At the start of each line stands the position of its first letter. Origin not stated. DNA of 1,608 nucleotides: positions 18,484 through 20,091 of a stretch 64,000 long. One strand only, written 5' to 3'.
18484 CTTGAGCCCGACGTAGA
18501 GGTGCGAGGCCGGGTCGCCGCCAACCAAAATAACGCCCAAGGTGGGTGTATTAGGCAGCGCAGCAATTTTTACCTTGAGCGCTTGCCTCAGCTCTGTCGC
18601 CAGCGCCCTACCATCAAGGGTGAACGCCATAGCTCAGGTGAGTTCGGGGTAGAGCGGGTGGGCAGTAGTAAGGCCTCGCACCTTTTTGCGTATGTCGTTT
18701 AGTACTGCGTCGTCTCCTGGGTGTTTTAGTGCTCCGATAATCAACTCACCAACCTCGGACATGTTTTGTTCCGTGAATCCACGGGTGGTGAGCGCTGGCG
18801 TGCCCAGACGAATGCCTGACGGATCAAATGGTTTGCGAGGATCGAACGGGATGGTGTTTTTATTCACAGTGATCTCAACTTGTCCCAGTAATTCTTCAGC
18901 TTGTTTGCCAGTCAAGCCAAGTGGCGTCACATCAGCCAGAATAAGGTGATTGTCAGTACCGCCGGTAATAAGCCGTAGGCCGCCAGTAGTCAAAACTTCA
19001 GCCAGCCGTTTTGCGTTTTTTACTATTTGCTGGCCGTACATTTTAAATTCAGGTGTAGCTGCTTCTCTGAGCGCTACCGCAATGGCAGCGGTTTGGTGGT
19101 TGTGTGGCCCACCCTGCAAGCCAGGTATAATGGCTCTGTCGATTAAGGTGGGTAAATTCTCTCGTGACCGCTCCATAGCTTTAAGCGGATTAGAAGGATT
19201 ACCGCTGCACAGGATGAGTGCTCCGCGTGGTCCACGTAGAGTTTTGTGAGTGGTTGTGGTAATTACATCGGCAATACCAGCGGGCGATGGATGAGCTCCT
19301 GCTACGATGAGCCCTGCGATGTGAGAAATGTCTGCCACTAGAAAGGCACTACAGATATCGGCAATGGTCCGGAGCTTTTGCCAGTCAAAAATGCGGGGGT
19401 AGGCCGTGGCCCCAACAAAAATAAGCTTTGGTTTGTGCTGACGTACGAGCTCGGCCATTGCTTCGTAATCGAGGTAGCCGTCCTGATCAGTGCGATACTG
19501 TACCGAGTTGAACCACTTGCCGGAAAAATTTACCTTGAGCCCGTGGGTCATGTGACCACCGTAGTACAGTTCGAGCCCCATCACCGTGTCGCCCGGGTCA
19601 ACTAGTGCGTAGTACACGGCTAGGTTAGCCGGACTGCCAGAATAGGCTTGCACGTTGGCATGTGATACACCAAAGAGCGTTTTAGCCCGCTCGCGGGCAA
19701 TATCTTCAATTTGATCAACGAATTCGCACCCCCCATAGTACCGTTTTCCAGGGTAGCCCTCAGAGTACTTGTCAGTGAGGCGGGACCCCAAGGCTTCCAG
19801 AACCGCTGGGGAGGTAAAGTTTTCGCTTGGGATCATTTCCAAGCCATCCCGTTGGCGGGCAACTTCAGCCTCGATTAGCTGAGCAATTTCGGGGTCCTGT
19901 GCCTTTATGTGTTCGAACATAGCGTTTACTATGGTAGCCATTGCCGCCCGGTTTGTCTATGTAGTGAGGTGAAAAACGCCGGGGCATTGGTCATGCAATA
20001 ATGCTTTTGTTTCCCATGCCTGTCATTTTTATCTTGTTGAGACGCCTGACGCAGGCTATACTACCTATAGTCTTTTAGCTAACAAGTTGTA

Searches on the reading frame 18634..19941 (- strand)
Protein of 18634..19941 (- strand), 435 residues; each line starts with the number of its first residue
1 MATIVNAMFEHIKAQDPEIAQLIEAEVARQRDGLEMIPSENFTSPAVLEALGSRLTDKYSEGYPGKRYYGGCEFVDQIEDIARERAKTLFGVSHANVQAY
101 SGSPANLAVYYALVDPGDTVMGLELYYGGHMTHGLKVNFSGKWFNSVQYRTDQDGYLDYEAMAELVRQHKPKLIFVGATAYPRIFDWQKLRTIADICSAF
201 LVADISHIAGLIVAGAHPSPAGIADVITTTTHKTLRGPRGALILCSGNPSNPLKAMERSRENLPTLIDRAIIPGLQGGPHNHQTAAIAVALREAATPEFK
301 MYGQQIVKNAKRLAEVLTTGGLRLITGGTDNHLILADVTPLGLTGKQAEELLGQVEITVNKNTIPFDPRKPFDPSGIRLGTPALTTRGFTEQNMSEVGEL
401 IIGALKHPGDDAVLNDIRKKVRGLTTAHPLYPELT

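Call 59: list_cluster_members(proteins=[window:18634-19941:-, window:17806-18630:-, window:15364-16077:-])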
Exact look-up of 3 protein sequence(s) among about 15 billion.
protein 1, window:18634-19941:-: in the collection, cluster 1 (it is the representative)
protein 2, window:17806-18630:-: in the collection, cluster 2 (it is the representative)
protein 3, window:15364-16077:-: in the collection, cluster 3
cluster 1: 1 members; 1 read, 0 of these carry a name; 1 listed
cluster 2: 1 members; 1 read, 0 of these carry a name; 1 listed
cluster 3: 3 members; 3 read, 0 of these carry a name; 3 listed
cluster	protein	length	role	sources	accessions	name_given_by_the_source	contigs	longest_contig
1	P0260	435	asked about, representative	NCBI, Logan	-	-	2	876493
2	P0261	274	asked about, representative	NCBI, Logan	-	-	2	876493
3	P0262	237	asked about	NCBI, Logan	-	-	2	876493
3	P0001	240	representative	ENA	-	-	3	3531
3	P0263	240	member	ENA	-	-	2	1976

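Call 60: find_encoding_contigs(protein=P0260, flank=2000, max_places=4)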
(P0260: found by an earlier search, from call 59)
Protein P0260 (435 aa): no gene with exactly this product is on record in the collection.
